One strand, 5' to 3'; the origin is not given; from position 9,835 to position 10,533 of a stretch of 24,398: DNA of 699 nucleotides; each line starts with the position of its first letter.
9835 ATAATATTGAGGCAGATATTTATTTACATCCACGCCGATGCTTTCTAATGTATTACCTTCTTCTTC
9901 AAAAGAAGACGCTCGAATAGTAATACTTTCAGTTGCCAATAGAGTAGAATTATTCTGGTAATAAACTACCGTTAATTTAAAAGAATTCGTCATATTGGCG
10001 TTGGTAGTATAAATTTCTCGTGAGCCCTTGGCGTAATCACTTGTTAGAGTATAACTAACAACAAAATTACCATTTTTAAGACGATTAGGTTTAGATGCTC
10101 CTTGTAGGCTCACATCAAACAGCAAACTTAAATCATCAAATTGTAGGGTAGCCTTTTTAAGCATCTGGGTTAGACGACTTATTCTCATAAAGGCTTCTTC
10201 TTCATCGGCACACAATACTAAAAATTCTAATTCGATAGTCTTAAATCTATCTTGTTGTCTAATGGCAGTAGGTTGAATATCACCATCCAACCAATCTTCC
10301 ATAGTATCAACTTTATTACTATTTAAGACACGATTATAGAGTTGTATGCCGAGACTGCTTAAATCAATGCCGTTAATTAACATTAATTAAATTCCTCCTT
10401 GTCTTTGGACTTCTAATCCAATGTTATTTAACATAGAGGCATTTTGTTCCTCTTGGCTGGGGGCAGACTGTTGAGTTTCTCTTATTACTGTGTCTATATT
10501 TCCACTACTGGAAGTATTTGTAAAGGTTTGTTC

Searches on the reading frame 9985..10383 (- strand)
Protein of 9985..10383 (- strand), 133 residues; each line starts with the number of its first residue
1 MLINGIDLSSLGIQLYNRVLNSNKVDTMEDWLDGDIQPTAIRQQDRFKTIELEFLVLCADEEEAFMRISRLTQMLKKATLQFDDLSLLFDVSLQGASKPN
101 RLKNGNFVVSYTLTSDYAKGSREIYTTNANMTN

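Call 7: search_protein_families(library=pfam, proteins=[window:9985-10383:-], max_evalue=10)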
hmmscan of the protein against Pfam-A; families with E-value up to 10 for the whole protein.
seq(133 aa): 0 families

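Call 53: search_protein_representatives(alignment_id=A4)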
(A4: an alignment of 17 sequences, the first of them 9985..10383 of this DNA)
Query: 17 sequences, 129 profile positions. Proteins with E-value up to 0.001 (for the whole library): 164; up to 1e-10: 96; up to 1e-30: 18. The best 150 are listed.
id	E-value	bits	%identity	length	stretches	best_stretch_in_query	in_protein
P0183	8.2e-61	220.0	-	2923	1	1-129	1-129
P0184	1.8e-60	218.9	-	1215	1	1-129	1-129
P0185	2.6e-59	215.2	-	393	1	1-128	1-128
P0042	3.6e-59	214.7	-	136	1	1-122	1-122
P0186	5.2e-59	214.2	-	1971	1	1-129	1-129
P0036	1.7e-57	209.3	-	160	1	1-129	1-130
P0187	2.7e-57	208.6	-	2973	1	1-129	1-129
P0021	3.2e-57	208.4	-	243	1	1-129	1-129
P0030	2.2e-56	205.7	-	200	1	1-128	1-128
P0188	2.8e-56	205.4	-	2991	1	1-128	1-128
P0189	4.5e-56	204.7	-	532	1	1-129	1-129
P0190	2.7e-54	198.9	-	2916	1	1-129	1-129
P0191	3.6e-52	192.1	-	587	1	1-128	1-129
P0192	2.3e-51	189.5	-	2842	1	1-128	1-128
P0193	1.9e-49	183.3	-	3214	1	1-128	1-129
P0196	2.3e-30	121.5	-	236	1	2-122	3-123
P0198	4.0e-28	114.3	-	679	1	1-121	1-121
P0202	7.7e-26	106.9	-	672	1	1-125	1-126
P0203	2.4e-25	105.4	-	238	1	1-122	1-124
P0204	4.8e-25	104.3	-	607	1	1-125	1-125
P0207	2.1e-24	102.3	-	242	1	1-122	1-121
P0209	3.2e-24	101.7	-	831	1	1-122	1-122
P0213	7.5e-24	100.5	-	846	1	1-124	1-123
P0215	8.5e-24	100.3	-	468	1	1-122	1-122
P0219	3.3e-23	98.4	-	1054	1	1-127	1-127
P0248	1.2e-14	70.7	-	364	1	1-120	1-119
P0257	6.4e-13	65.2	-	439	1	1-120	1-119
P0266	5.3e-12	62.2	-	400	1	1-118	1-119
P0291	7.7e-09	52.0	-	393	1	1-126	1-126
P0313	1.8e-06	44.3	-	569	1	16-122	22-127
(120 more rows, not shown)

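Call 55: search_protein_families(library=pfam, proteins=[P0196, P0203, P0207, P0198, P0202, P0209, P0213, P0219, P0215, P0204], max_evalue=0.01)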
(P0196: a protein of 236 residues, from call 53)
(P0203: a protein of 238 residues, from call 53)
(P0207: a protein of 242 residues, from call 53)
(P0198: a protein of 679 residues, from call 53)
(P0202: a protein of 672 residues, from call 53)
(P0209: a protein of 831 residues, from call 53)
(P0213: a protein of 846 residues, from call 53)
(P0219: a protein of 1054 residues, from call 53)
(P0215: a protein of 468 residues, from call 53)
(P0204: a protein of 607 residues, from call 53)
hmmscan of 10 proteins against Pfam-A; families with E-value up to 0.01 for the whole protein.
P0196 (236 aa): 1 family
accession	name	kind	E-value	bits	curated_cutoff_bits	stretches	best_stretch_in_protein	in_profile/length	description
PF22768.1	SPP1_Dit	-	4.4e-11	43.3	25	1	142-235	2-97/97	Siphovirus-type tail component, C-terminal domain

P0203 (238 aa): 1 family
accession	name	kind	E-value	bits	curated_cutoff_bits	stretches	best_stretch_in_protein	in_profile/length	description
PF22768.1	SPP1_Dit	-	0.00062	20.4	25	1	141-237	1-97/97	Siphovirus-type tail component, C-terminal domain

P0207 (242 aa): 1 family
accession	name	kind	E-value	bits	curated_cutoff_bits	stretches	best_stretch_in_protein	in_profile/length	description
PF22768.1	SPP1_Dit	-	2.3e-05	25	25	1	139-241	1-97/97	Siphovirus-type tail component, C-terminal domain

P0198 (679 aa): 1 family
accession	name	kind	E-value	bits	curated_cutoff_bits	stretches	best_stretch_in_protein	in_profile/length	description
PF18998.6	Flg_new_2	-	1.2e-11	44.9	23.6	1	496-562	3-70/73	Divergent InlB B-repeat domain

P0202 (672 aa): 1 family
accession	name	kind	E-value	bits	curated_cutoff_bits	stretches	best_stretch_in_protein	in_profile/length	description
PF18998.6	Flg_new_2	-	6.6e-08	32.9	23.6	1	490-548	15-71/73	Divergent InlB B-repeat domain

P0209 (831 aa): 1 family
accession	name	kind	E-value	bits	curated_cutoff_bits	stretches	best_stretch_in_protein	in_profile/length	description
PF18998.6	Flg_new_2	-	1.4e-38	131.1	23.6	3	571-631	14-70/73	Divergent InlB B-repeat domain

P0213 (846 aa): 2 families
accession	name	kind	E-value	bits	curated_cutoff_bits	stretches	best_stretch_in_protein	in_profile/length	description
PF18998.6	Flg_new_2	-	3.4e-30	104.3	23.6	3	660-724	3-71/73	Divergent InlB B-repeat domain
PF09479.16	Flg_new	-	0.0013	19.2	27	0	509-565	10-64/65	Listeria-Bacteroides repeat domain (List_Bact_rpt)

P0219 (1054 aa): 1 family
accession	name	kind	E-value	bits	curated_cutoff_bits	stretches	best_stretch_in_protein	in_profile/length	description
PF18998.6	Flg_new_2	-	5.6e-21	74.8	23.6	3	502-563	14-72/73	Divergent InlB B-repeat domain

P0215 (468 aa): 0 families

P0204 (607 aa): 0 families

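Call 56: find_encoding_contigs(protein=P0209, flank=6000, max_places=3)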
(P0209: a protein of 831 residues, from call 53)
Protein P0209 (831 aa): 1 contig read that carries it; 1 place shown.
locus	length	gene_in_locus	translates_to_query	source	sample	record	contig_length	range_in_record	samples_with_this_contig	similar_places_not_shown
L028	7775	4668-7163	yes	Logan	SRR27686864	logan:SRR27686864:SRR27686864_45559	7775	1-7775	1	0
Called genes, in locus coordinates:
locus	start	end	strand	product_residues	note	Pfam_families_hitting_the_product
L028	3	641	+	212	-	?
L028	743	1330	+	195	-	PF14265:DUF4355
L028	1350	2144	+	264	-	PF25209:Phage_capsid_4, PF05065:Phage_capsid (weak)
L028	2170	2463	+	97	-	PF05135:Phage_connect_1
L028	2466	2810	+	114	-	-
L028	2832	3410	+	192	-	-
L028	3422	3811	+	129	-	-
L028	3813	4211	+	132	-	PF06199:Phage_tail_2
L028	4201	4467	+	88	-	-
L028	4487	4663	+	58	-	-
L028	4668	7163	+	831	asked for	PF18998:Flg_new_2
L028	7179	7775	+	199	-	?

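Call 59: find_encoding_contigs(protein=P0198, flank=8000, max_places=3)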
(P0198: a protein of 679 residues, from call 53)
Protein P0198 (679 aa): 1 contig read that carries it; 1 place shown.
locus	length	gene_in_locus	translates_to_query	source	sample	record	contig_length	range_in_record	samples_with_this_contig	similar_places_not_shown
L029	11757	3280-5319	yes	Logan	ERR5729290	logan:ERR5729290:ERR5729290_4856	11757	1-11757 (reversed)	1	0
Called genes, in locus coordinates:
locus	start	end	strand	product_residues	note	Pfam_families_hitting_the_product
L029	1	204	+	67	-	?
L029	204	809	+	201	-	PF01391:Collagen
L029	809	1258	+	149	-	-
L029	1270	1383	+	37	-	-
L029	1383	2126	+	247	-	-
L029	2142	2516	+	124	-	-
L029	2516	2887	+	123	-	PF06199:Phage_tail_2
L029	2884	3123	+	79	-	-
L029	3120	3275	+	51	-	-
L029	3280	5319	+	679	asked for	PF18998:Flg_new_2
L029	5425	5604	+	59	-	-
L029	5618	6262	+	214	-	-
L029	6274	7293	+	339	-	PF26674:Prophage_tail_N2 (weak), PF06605:Prophage_tail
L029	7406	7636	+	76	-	-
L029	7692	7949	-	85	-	-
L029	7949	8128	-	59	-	-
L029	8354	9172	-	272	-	-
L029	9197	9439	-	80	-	-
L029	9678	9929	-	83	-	-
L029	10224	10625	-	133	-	PF01541:GIY-YIG (weak)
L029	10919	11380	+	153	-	-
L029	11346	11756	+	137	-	?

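Call 60: find_encoding_contigs(protein=P0219, flank=8000, max_places=3)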
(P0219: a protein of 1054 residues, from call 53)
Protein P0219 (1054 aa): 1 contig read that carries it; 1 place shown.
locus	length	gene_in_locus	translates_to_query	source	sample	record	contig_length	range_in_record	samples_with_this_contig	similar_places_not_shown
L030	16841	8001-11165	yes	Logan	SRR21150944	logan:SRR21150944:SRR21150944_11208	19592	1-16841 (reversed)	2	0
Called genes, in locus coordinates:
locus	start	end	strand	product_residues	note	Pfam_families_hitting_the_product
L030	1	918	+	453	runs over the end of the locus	PF05133:SPP1_portal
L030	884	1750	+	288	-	PF04233:Phage_Mu_F (weak)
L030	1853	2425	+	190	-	PF14265:DUF4355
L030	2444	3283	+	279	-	-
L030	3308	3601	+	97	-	PF05135:Phage_connect_1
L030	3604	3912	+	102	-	-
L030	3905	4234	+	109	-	-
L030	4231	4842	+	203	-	-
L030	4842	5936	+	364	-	PF03382:DUF285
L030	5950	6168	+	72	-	-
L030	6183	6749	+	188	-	-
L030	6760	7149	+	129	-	-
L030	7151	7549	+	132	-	PF06199:Phage_tail_2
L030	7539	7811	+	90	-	-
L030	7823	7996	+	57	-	-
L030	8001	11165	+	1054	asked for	PF18998:Flg_new_2 (faint)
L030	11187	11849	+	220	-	-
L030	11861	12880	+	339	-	PF06605:Prophage_tail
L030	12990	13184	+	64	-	-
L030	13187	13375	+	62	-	PF13936:HTH_38 (weak)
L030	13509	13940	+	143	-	-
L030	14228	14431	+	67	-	-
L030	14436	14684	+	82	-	-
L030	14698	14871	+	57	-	PF18903:DUF5659 (weak)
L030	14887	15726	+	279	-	-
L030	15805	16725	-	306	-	PF00589:Phage_integrase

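Call 61: search_protein_families(library=pfam, proteins=[L029:5618-6262:+, L030:11187-11849:+, L029:5425-5604:+, L029:2884-3123:+, L029:3120-3275:+, L030:7539-7811:+, L030:7823-7996:+], max_evalue=1)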
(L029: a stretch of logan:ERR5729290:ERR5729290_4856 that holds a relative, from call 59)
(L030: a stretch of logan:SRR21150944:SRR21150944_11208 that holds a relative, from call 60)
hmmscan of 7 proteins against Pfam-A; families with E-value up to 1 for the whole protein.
L029:5618-6262:+ (214 aa): 1 family
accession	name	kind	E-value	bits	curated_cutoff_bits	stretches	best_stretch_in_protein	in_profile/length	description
PF18239.8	HA1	-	0.059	13.9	26.3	1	126-175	9-59/90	Hemagglutinin I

L030:11187-11849:+ (220 aa): 1 family
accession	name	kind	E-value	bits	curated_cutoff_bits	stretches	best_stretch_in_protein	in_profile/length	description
PF12866.13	DUF3823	-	0.066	13.9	27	1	122-184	22-89/90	Protein of unknown function (DUF3823) N-terminal domain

L029:5425-5604:+ (59 aa): 0 families

L029:2884-3123:+ (79 aa): 0 families

L029:3120-3275:+ (51 aa): 0 families

L030:7539-7811:+ (90 aa): 1 family
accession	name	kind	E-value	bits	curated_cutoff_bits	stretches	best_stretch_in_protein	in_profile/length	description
PF19754.4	DUF6241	-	0.0044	17.6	27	1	25-63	19-57/90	Family of unknown function (DUF6241)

L030:7823-7996:+ (57 aa): 0 families

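Call 72: find_encoding_contigs(protein=P0196, flank=10000, max_places=3)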
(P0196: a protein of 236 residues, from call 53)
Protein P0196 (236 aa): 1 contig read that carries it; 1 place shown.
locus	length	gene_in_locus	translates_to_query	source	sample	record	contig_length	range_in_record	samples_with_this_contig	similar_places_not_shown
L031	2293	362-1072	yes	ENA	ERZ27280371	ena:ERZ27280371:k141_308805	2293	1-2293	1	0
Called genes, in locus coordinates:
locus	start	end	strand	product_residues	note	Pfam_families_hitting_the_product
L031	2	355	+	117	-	?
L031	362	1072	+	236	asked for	PF22768:SPP1_Dit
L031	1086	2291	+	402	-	?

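Call 76: search_dna_similar(query=window:9985-10383:-, collection=phages, mode=protein, max_rows=25, max_evalue=0.001)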
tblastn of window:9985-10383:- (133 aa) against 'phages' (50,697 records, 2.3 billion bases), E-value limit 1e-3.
No match.
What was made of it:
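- Tried and rejected: tblastn of the N-domain against GenBank phages found no match (call 76).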

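Call 79: find_related_loci(query=A4, collection=genome_contigs, flank=10000)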
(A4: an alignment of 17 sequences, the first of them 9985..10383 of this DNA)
Query A4 (133 aa) in genome_contigs; peptide patterns used: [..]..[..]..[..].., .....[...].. (x = any residue, [..] = any of these).
44 stretches matched a pattern, but none encodes a relative of the query by tblastn (E <= 1e-3).

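Call 83: search_protein_families(library=pfam, proteins=[P0313, P0266, P0291, P0248, P0257], max_evalue=0.01)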
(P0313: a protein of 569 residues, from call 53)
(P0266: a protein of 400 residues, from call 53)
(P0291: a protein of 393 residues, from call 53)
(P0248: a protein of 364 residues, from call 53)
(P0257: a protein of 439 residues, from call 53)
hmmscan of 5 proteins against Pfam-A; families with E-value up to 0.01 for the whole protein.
P0313 (569 aa): 1 family
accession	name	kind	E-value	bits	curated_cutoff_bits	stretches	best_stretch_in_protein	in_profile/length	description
PF22768.1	SPP1_Dit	-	0.00071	20.2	25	0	303-355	2-56/97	Siphovirus-type tail component, C-terminal domain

P0266 (400 aa): 1 family
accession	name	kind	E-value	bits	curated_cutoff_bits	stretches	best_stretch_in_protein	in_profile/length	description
PF22768.1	SPP1_Dit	-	0.00068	20.2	25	0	371-399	69-97/97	Siphovirus-type tail component, C-terminal domain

P0291 (393 aa): 1 family
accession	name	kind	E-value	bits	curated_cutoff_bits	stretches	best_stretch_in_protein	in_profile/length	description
PF22768.1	SPP1_Dit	-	0.0046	17.6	25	0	364-392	69-97/97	Siphovirus-type tail component, C-terminal domain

P0248 (364 aa): 0 families

P0257 (439 aa): 0 families
